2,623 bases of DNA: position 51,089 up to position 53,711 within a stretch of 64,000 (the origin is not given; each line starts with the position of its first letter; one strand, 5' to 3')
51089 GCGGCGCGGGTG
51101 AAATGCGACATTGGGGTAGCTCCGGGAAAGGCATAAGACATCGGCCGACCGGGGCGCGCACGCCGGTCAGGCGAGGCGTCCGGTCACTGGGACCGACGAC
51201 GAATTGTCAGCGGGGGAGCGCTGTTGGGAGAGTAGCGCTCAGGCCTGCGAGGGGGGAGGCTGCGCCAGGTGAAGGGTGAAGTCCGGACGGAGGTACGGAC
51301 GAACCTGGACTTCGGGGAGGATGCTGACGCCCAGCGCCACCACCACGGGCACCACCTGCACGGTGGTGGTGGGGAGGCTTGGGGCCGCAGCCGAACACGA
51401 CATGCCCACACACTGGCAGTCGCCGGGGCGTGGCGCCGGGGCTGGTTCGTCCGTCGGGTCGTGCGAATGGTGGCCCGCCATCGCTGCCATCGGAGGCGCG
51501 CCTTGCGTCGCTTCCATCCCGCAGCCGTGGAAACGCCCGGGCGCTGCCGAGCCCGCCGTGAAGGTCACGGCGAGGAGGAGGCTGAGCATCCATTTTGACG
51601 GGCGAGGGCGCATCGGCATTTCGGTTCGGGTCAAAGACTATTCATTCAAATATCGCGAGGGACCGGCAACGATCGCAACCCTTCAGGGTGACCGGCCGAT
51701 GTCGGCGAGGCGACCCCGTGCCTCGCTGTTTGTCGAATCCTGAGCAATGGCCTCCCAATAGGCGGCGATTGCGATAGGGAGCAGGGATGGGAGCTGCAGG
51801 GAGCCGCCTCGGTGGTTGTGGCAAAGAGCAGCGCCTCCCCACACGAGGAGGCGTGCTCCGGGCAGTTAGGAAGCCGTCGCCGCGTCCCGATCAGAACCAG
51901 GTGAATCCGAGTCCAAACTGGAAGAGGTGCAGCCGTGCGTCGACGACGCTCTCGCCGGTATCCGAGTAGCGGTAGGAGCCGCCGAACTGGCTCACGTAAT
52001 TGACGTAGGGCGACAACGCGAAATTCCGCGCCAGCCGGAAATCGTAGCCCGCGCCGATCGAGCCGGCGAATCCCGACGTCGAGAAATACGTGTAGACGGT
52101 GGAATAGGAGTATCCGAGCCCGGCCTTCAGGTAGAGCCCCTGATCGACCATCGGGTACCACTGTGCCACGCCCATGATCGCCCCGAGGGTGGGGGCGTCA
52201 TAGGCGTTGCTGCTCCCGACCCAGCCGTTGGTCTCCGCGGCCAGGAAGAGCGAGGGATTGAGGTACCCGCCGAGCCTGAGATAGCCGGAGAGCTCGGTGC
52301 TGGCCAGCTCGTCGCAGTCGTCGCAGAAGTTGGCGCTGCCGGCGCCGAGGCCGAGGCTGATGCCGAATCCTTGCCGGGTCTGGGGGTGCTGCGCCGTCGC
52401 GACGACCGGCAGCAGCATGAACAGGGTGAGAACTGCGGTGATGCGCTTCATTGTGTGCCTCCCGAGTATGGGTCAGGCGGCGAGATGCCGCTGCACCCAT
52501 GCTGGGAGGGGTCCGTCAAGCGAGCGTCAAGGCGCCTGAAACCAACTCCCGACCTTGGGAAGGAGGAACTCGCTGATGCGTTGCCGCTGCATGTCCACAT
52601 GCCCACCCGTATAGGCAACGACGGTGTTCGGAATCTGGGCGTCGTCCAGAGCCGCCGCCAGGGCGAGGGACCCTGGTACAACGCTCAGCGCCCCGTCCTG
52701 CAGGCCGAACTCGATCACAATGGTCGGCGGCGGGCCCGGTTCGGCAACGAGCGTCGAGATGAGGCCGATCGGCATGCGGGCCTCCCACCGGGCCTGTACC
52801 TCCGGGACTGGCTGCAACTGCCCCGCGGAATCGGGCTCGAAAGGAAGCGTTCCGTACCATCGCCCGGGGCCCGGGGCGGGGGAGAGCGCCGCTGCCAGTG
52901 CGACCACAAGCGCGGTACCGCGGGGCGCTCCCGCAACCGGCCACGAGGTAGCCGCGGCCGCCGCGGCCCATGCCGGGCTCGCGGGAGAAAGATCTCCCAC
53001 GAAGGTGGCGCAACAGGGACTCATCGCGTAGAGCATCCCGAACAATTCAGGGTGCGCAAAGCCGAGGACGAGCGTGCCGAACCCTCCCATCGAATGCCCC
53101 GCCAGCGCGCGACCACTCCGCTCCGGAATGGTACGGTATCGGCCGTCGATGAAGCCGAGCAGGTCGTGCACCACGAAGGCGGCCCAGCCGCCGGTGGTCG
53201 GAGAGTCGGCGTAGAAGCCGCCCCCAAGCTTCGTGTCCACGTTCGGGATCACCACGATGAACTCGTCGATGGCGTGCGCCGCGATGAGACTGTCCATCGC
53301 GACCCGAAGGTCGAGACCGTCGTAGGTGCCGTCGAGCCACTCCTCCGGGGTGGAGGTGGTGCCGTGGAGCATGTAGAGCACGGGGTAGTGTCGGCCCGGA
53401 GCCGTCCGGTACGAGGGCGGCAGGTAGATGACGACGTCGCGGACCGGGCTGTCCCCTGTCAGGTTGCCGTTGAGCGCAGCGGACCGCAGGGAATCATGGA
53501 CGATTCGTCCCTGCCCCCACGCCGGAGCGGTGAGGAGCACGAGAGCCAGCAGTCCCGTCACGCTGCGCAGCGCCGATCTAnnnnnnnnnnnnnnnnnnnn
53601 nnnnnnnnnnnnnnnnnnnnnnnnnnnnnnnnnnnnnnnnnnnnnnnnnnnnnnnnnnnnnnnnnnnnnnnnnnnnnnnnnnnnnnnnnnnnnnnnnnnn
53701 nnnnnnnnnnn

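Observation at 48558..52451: Stand-alone MbnP/MbnH-type 'metallo-mystery pair' extended by a cytochrome c lipoprotein, a Cys/His/Met-rich peptide and a small OMP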

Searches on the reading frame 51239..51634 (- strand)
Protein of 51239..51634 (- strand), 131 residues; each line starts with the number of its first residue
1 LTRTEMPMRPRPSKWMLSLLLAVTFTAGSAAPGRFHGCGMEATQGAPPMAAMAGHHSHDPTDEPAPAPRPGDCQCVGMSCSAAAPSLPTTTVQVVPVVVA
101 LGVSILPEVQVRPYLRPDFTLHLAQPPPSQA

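Call 3: search_protein_families(library=pfam, proteins=[window:51239-51634:-], max_evalue=0.01)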
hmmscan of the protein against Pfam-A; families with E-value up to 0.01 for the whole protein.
window:51239-51634:- (131 aa): 0 families

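Call 4: search_protein_families(library=ncbifam, proteins=[window:51239-51634:-], max_evalue=0.01)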
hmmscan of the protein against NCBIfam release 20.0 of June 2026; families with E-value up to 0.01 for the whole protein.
window:51239-51634:- (131 aa): 0 families

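Call 7: find_homologous_proteins(query=window:51242-51619:-, max_evalue=0.01)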
Query seq(126 aa) (126 aa): 3 proteins with E <= 0.01 among 74 candidates.
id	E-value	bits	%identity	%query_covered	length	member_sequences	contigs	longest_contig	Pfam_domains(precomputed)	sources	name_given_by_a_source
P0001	3.3e-69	249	100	92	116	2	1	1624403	-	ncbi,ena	-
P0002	7.4e-49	183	78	92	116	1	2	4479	-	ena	-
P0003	6.7e-43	164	72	92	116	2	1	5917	-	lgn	-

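Call 10: find_encoding_contigs(protein=P0002, flank=10000)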
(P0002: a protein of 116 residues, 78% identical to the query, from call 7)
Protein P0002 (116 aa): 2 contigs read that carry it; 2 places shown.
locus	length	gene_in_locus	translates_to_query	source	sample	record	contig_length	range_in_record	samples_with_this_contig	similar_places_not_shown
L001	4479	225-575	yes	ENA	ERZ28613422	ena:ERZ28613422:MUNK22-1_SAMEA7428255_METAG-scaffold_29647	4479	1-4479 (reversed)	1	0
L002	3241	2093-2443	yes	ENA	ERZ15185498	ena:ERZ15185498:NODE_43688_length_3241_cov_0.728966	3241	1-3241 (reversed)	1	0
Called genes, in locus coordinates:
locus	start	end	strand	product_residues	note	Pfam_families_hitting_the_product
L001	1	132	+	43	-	?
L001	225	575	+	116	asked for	-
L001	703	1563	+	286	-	PF20243:MbnP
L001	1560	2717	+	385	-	PF00034:Cytochrom_C (faint), PF03150:CCP_MauG, PF21419:RoxA-like_Cyt-c (weak)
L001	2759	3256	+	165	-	PF13442:Cytochrome_CBB3 (weak), PF00034:Cytochrom_C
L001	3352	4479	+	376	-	?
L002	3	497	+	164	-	?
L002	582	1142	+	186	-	PF13505:OMP_b-brl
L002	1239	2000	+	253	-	PF02276:CytoC_RC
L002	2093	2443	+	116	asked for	-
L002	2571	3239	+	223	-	?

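Call 11: find_encoding_contigs(protein=P0003, flank=10000)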
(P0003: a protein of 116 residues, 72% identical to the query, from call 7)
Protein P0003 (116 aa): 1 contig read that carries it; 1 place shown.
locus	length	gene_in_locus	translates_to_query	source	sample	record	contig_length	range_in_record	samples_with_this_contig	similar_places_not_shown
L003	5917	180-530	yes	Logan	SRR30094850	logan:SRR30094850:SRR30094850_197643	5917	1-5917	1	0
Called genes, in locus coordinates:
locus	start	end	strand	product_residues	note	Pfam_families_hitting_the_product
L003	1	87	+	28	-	?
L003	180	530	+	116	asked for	-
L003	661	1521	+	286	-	PF20243:MbnP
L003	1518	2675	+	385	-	PF00034:Cytochrom_C (faint), PF03150:CCP_MauG, PF21419:RoxA-like_Cyt-c (weak)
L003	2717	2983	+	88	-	-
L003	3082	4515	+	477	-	PF01979:Amidohydro_1, PF07969:Amidohydro_3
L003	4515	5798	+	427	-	PF01979:Amidohydro_1, PF07969:Amidohydro_3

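Call 12: find_encoding_contigs(protein=P0001, flank=10000, max_places=2)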
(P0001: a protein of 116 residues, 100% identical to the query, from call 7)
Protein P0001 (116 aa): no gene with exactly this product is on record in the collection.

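Call 16: search_protein_families(library=pfam, proteins=[P0001, P0002, P0003, window:51239-51634:-], max_evalue=10)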
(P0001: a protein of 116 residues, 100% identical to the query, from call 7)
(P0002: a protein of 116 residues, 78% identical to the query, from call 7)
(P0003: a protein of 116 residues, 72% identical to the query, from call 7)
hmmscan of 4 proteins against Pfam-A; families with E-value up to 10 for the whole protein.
P0001 (116 aa): 1 family
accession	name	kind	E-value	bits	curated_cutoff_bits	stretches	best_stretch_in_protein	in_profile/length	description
PF20445.3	RHS_N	-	0.18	12.2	21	1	22-70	20-70/127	Retrotransposon hot spot proteins N-terminal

P0002 (116 aa): 0 families

P0003 (116 aa): 1 family
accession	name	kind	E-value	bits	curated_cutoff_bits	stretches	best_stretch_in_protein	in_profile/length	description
PF11030.13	Nucleocapsid-N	-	0.19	12.1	19.6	1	63-105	4-46/167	Nucleocapsid protein N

window:51239-51634:- (131 aa): 1 family
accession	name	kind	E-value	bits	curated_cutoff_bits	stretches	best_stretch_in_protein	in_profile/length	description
PF20445.3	RHS_N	-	0.23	11.8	21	1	37-85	20-70/127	Retrotransposon hot spot proteins N-terminal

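Call 27: search_protein_representatives(alignment_id=A1)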
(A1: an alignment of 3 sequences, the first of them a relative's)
Query: 3 sequences, 116 profile positions. Proteins with E-value up to 0.001 (for the whole library): 25; up to 1e-10: 4; up to 1e-30: 1. The best 25 are listed.
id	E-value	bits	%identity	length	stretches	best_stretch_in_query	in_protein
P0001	2.9e-65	233.7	-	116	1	1-116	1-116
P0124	6.2e-20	87.6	-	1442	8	52-104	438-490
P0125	3.6e-16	75.5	-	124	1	1-115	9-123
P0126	1.6e-12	63.7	-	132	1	1-114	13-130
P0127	2.2e-10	56.8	-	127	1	2-114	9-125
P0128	3.1e-08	49.8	-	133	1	1-114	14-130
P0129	4.4e-08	49.4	-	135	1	1-114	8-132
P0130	2.0e-07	47.3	-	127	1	3-116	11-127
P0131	2.7e-07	46.8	-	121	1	6-113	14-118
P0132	1.2e-06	44.7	-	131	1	2-113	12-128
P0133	2.3e-06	43.8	-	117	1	14-114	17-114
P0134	2.3e-06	43.8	-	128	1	6-115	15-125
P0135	1.1e-05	41.7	-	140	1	2-114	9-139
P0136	2.6e-05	40.4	-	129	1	2-114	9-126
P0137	3.8e-05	39.9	-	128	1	5-114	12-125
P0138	3.9e-05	39.9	-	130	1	2-114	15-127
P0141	1.2e-04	38.3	-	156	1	2-102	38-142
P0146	6.5e-04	35.9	-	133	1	2-114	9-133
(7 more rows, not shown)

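Call 30: search_protein_families(library=pfam, alignment_id=A3, max_evalue=1)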
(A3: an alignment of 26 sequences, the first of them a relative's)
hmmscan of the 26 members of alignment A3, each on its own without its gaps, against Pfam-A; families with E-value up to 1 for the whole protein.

A. member 1, P0001 (116 aa): 1 family
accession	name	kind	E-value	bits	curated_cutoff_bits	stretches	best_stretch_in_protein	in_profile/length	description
PF20445.3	RHS_N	-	0.18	12.2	21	1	22-70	20-70/127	Retrotransposon hot spot proteins N-terminal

B. families by the number of members that match (of 26 scanned): 7 families
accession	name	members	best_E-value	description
PF11162.13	DUF2946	12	0.00011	Protein of unknown function (DUF2946)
PF01421.25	Reprolysin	1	0.015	Reprolysin (M12B) family zinc metalloprotease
PF15757.10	Amelotin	1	0.068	Amelotin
PF07172.16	GRP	1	0.083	Glycine rich protein family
PF10476.14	DUF2448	1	0.15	Protein of unknown function C-terminus (DUF2448)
PF20445.3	RHS_N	1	0.18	Retrotransposon hot spot proteins N-terminal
PF11030.13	Nucleocapsid-N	1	0.19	Nucleocapsid protein N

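Call 32: find_encoding_contigs(protein=P0125, flank=6000, max_places=3)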
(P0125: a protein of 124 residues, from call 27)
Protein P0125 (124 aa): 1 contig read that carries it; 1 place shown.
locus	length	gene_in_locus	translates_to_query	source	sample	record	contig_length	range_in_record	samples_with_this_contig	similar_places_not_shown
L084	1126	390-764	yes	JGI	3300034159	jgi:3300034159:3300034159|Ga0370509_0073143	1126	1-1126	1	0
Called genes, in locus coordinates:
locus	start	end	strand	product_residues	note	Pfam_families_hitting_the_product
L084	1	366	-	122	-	?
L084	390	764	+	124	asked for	-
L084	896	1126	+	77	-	?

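Call 33: find_encoding_contigs(protein=P0127, flank=6000, max_places=3)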
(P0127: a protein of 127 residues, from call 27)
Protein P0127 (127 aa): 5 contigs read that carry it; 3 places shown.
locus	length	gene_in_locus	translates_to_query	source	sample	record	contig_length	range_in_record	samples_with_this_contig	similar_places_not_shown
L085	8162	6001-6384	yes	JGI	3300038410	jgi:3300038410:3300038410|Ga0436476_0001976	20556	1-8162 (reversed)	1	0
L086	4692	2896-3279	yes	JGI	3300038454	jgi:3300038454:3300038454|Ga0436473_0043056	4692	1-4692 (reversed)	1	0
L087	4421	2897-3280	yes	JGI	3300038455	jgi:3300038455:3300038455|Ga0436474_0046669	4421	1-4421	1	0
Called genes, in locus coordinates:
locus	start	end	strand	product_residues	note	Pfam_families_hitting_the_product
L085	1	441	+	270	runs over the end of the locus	PF01209:Ubie_methyltran, PF13489:Methyltransf_23, PF13847:Methyltransf_31, PF08241:Methyltransf_11, PF08242:Methyltransf_12, PF13649:Methyltransf_25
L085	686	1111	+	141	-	PF05168:HEPN (weak)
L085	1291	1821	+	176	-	-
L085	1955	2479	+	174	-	-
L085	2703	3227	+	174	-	PF12973:Cupin_7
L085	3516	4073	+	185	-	PF08713:DNA_alkylation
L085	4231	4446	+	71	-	PF09720:Unstab_antitox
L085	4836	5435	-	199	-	-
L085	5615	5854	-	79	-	PF00583:Acetyltransf_1, PF08445:FR47, PF13508:Acetyltransf_7, PF13673:Acetyltransf_10 (weak)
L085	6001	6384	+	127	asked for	-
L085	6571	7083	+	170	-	PF04314:LpqE-like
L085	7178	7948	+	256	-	PF05118:Asp_Arg_Hydrox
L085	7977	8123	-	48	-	-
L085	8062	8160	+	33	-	?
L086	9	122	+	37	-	-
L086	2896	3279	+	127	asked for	-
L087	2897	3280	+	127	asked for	-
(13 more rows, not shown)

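Call 52: search_protein_families(library=pfam, proteins=[P0126, P0127, P0128, P0129, P0131, P0135, P0136, P0138, P0141, P0146], max_evalue=1)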
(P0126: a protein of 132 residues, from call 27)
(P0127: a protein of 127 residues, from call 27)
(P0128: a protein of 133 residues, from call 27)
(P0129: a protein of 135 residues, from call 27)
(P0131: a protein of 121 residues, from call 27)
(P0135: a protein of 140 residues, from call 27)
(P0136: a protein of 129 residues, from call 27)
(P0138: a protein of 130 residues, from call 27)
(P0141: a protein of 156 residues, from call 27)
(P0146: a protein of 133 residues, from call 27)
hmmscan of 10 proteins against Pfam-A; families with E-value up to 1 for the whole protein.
P0126 (132 aa): 1 family
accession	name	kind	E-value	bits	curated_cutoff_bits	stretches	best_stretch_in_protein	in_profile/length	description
PF11162.13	DUF2946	-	0.0016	19.6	23.7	1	13-118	2-109/117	Protein of unknown function (DUF2946)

P0127 (127 aa): 2 families
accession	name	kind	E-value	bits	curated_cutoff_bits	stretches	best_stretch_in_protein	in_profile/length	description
PF11162.13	DUF2946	-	0.00011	23.3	23.7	1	9-124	3-117/117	Protein of unknown function (DUF2946)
PF10476.14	DUF2448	-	0.15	12.4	24.5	1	65-92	112-139/205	Protein of unknown function C-terminus (DUF2448)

P0128 (133 aa): 2 families
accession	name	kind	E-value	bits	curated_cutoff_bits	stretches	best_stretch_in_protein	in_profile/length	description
PF07172.16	GRP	-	0.083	14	30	1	7-75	1-65/90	Glycine rich protein family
PF11162.13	DUF2946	-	0.44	11.8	23.7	1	17-129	5-117/117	Protein of unknown function (DUF2946)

P0129 (135 aa): 1 family
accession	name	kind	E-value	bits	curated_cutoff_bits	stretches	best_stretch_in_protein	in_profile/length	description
PF11162.13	DUF2946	-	0.042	15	23.7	1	10-131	4-117/117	Protein of unknown function (DUF2946)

P0131 (121 aa): 0 families

P0135 (140 aa): 1 family
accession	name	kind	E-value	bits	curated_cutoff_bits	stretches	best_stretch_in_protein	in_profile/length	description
PF11162.13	DUF2946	-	0.00012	23.2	23.7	1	22-138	13-117/117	Protein of unknown function (DUF2946)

P0136 (129 aa): 1 family
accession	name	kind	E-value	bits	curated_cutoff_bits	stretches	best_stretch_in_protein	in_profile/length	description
PF11162.13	DUF2946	-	0.026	15.7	23.7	1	13-125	6-117/117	Protein of unknown function (DUF2946)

P0138 (130 aa): 1 family
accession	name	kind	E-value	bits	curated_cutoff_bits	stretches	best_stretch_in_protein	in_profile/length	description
PF11162.13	DUF2946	-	0.065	14.4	23.7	1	17-126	5-117/117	Protein of unknown function (DUF2946)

P0141 (156 aa): 0 families

P0146 (133 aa): 0 families

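Call 77: predict_structure(alignment_id=A3)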
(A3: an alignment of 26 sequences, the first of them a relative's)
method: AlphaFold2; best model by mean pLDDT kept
length: 116 residues; sequences in the alignment: 26
mean_pLDDT: 68.3   pTM: 0.30
mean pLDDT of the five models: 68.3, 67.4, 65.4, 64.2, 63.7
residues with pLDDT >= 90: 6; 70-90: 39; 50-70: 68; < 50: 3
segments of 3 or more residues with pLDDT < 50: none
pLDDT, mean of each block of 10 residues (from residue 1): 89 68 61 53 65 64 58 73 81 78 64 65
secondary structure, 60 per line:
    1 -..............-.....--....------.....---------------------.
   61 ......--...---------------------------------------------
elements in order: H2-15 H17-21 H24-27 H34-38 H60-66

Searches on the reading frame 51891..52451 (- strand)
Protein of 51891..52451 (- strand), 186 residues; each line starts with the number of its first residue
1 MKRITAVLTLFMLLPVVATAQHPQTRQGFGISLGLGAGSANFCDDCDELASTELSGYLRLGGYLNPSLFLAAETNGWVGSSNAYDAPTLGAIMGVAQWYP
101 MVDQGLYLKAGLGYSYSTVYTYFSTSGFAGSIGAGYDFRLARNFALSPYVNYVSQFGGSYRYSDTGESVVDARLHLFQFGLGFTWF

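Call 3: search_protein_families(library=pfam, proteins=[window:51891-52451:-], max_evalue=0.01)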
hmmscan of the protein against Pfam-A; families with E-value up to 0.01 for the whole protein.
window:51891-52451:- (186 aa): 2 families
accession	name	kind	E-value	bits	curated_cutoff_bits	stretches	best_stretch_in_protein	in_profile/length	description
PF13505.12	OMP_b-brl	-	4.9e-10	40.3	28.7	1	10-183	2-173/175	Outer membrane protein beta-barrel domain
PF03797.25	Autotransporter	-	0.0018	18.5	26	1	94-173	71-167/255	Autotransporter beta-domain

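Call 4: search_protein_families(library=ncbifam, proteins=[window:51891-52451:-], max_evalue=0.01)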
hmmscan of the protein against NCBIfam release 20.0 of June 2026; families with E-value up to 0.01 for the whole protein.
window:51891-52451:- (186 aa): 1 family
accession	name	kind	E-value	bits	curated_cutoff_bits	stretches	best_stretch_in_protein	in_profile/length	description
TIGR01414.1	autotrans_barl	domain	0.0013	17.8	16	1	123-171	279-328/432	autotransporter outer membrane beta-barrel domain-containing protein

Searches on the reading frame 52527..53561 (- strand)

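Call 3: search_protein_families(library=pfam, proteins=[window:52527-53561:-], max_evalue=0.01)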
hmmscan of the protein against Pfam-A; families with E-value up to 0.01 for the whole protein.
window:52527-53561:- (344 aa): 2 families
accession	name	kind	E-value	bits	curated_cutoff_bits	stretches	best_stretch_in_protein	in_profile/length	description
PF00756.26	Esterase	-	5e-25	89.1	22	1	42-206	9-173/251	Putative esterase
PF12146.15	Hydrolase_4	-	0.0046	16.7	27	1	130-187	58-114/239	Serine aminopeptidase, S33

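Call 4: search_protein_families(library=ncbifam, proteins=[window:52527-53561:-], max_evalue=0.01)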
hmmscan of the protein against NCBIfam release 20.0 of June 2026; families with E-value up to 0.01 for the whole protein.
window:52527-53561:- (344 aa): 5 families
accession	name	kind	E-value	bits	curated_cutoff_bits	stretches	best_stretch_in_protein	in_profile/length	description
NF041944.1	Xylase_Ferestase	equivalog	6.5e-15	54.4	1200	1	39-178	480-618/694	bifunctional endo-1,4-beta-xylanase/feruloyl esterase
TIGR02821.1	fghA_ester_D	equivalog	7.3e-10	38.9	281.7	1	44-186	30-175/275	S-formylglutathione hydrolase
NF050058.1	e_dPHAscl_type1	hypoth_equivalog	8.3e-07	28.7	150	1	41-175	8-130/276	extracellular catalytic domain type 1 short-chain-length polyhydroxyalkanoate depolymerase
NF058612.1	GTNG0744Estse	equivalog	1.4e-06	28.4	450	1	86-183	56-155/242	GTNG_0744 family esterase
NF005071.0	PRK06489.1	equivalog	0.0089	15.1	305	0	54-181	65-187/362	hypothetical protein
